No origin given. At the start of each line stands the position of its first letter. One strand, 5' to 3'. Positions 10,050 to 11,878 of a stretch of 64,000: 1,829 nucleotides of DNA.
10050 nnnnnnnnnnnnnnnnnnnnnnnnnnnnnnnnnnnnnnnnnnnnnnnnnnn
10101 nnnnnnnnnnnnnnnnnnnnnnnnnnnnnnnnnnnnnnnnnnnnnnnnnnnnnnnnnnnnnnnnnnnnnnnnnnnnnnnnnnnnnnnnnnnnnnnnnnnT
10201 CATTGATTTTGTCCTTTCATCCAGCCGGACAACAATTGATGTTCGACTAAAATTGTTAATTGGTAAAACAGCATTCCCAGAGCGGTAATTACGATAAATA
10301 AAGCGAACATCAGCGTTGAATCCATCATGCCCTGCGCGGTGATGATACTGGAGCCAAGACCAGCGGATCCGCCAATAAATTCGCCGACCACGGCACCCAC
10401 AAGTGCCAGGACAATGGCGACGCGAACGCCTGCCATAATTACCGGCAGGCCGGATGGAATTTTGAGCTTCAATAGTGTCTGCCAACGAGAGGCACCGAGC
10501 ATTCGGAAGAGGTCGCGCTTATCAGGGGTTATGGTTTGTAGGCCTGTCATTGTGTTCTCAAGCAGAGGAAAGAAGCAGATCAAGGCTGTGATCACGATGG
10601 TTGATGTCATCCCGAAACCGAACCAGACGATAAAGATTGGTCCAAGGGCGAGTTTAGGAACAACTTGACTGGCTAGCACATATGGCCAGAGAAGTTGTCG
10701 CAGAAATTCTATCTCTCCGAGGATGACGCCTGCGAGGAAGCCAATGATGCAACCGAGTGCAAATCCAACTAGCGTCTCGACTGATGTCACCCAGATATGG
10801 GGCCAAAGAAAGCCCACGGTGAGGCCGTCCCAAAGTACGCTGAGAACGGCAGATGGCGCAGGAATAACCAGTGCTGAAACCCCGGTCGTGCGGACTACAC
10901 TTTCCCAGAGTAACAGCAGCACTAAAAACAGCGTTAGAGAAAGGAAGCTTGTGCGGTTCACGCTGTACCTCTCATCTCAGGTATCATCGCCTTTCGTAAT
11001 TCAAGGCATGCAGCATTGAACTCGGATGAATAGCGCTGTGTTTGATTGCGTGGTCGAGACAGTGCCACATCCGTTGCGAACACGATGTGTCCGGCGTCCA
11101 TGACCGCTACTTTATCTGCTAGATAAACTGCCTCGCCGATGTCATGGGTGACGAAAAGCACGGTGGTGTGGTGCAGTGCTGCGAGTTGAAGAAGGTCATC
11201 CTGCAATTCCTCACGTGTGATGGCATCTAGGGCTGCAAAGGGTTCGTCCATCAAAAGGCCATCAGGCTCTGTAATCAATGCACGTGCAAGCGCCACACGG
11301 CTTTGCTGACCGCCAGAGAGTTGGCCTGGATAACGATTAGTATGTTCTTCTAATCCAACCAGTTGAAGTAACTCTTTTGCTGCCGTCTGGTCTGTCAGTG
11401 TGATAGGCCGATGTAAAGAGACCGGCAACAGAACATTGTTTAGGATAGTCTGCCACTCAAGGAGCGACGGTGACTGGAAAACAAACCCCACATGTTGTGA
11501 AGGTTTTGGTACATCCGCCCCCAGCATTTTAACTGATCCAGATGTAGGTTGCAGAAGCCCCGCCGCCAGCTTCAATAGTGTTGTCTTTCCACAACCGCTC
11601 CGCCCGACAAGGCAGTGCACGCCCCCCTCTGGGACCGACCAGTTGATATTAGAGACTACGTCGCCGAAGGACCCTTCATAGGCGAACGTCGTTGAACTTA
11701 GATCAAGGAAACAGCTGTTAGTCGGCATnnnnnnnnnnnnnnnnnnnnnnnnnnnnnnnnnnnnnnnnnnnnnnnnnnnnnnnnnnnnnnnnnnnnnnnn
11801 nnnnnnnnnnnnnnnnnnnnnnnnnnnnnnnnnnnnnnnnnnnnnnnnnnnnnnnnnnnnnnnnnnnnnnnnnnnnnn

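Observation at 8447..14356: LuxE-LuxC acid-reducing pair hard-wired to a NitT/TauT-type ABC importer and an SDR, without luciferase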

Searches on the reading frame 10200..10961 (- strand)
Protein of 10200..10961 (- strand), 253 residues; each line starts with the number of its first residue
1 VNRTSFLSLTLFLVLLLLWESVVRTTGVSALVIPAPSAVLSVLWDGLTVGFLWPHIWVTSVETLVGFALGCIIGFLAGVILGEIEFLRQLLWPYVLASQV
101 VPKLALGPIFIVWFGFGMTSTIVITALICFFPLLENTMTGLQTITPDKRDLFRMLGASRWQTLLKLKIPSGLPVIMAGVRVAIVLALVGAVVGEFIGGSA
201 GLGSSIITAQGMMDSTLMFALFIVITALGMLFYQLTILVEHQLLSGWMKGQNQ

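Call 3: search_protein_families(library=pfam, proteins=[window:10200-10961:-], max_evalue=0.01)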
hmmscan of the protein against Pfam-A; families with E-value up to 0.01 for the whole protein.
window:10200-10961:- (253 aa): 1 family
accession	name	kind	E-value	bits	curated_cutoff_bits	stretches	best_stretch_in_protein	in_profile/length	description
PF00528.27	BPD_transp_1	-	1.4e-27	97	26.4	1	74-234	1-173/184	Binding-protein-dependent transport system inner membrane component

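Call 5: search_protein_families(library=ncbifam, proteins=[window:10200-10961:-], max_evalue=0.001)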
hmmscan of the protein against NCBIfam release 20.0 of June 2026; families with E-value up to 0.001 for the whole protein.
window:10200-10961:- (253 aa): 9 families
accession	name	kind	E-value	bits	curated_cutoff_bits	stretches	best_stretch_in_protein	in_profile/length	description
NF040733.1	ABC_perm_U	equivalog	8.1e-35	120.5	295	1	5-244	8-246/251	ABC transporter permease subunit SaoP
NF008470.0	PRK11365.1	equivalog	3.1e-26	92.3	347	1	15-240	21-246/263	aliphatic sulfonate ABC transporter permease SsuC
NF007545.0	PRK10160.1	equivalog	2.8e-23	82.7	342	1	2-247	21-270/275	taurine ABC transporter permease TauC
TIGR01183.1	ntrB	equivalog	9.6e-20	71.1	209.05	1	56-234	19-197/202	nitrate ABC transporter permease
TIGR03416.1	ABC_choXWV_perm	equivalog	1.3e-11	44.5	363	1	55-227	83-260/267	choline ABC transporter permease subunit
NF008196.0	PRK10952.1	equivalog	1.8e-11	43.5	439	1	52-237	142-326/356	glycine betaine/L-proline ABC transporter permease ProW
TIGR03226.1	PhnU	equivalog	0.00048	19.7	283.45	1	113-228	174-290/311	2-aminoethylphosphonate ABC transporter permease subunit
TIGR02141.1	modB_ABC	equivalog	0.00068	19.3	182.6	1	119-195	80-152/208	molybdate ABC transporter permease subunit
NF011624.0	PRK15050.1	equivalog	0.00086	18.5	247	1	118-220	159-264/297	2-aminoethylphosphonate ABC transporter permease subunit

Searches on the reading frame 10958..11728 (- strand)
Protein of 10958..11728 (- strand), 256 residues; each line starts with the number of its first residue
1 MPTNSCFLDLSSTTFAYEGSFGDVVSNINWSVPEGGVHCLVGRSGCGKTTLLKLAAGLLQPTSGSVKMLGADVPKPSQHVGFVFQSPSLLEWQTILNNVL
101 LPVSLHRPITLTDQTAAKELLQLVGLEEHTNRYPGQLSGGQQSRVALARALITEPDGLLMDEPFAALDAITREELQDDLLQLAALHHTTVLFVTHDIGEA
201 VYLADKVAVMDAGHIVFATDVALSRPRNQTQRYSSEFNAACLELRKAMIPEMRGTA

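Call 3: search_protein_families(library=pfam, proteins=[window:10958-11728:-], max_evalue=0.01)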
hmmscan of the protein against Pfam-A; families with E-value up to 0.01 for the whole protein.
window:10958-11728:- (256 aa): 5 families
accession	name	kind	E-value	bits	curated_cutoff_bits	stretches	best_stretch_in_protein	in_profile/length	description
PF00005.33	ABC_tran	-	1.6e-32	113.4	25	1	26-165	2-137/137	ABC transporter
PF13304.12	AAA_21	-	3.9e-06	27.6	27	0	37-78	1-38/304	AAA domain, putative AbiEii toxin, Type IV TA system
PF07728.20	AAA_5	-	0.0027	18.1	22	1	39-73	3-37/139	AAA domain (dynein-related subfamily)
PF13401.12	AAA_22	-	0.0028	18.4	27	1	36-76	6-33/130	AAA domain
PF13555.12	AAA_29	-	0.0044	17.2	27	0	30-62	17-49/61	P-loop containing region of AAA domain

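Call 5: search_protein_families(library=ncbifam, proteins=[window:10958-11728:-], max_evalue=0.001)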
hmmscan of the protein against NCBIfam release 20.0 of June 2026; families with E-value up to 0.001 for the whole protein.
window:10958-11728:- (256 aa): 189 families (the best 25 are shown)
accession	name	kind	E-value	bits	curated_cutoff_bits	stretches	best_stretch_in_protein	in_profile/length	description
TIGR01184.1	ntrCD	subfamily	4.7e-56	189.9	291.8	1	26-231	2-212/230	nitrate ABC transporter ATP-binding protein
TIGR01186.1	proV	subfamily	1.4e-55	188.9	326.6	1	25-217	9-210/363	betaine/proline/choline family ABC transporter ATP-binding protein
TIGR03265.1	PhnT2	equivalog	3.8e-55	187.5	457.7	1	24-216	19-214/353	putative 2-aminoethylphosphonate ABC transporter ATP-binding protein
NF008420.0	PRK11247.1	equivalog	2.5e-54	184.1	395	1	23-243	26-240/257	aliphatic sulfonates ABC transporter ATP-binding protein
NF040729.1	ABC_ATP_SaoA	equivalog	3.7e-54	183.8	360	1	13-240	9-238/248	ABC transporter ATP-binding protein SaoA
TIGR00968.1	3a0106s01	subfamily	3.9e-54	183.7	342.75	1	21-217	10-211/237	sulfate ABC transporter ATP-binding protein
NF008421.0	PRK11248.1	equivalog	1.9e-51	175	357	1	8-214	2-206/255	taurine ABC transporter ATP-binding subunit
NF008105.0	PRK10851.1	equivalog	6e-49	166.6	502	1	23-218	16-218/362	sulfate/thiosulfate ABC transporter ATP-binding protein CysA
TIGR01187.1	potA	subfamily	5.5e-48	163.7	355.6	1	40-220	1-184/325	polyamine ABC transporter ATP-binding protein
NF006987.0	PRK09452.1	equivalog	2.3e-46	158.2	482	1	6-215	16-226/378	spermidine/putrescine ABC transporter ATP-binding protein PotA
TIGR03415.1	ABC_choXWV_ATP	equivalog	5.9e-46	157.1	483.75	1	25-219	40-247/382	choline ABC transporter ATP-binding protein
NF008513.0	PRK11432.1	equivalog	1.3e-45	155.8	496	1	21-218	16-218/351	ferric ABC transporter ATP-binding protein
TIGR02982.1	heterocyst_DevA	subfamily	1.3e-43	149.2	295.8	1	23-215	19-219/220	ABC exporter ATP-binding subunit, DevA family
NF040840.2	tungstate_WtpC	equivalog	1.7e-43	149.2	440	1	25-228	16-224/347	tungstate ABC transporter ATP-binding protein WtpC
TIGR03258.1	PhnT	equivalog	1.1e-42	146.4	499.15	1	14-218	15-221/359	2-aminoethylphosphonate ABC transport system ATP-binding subunit PhnT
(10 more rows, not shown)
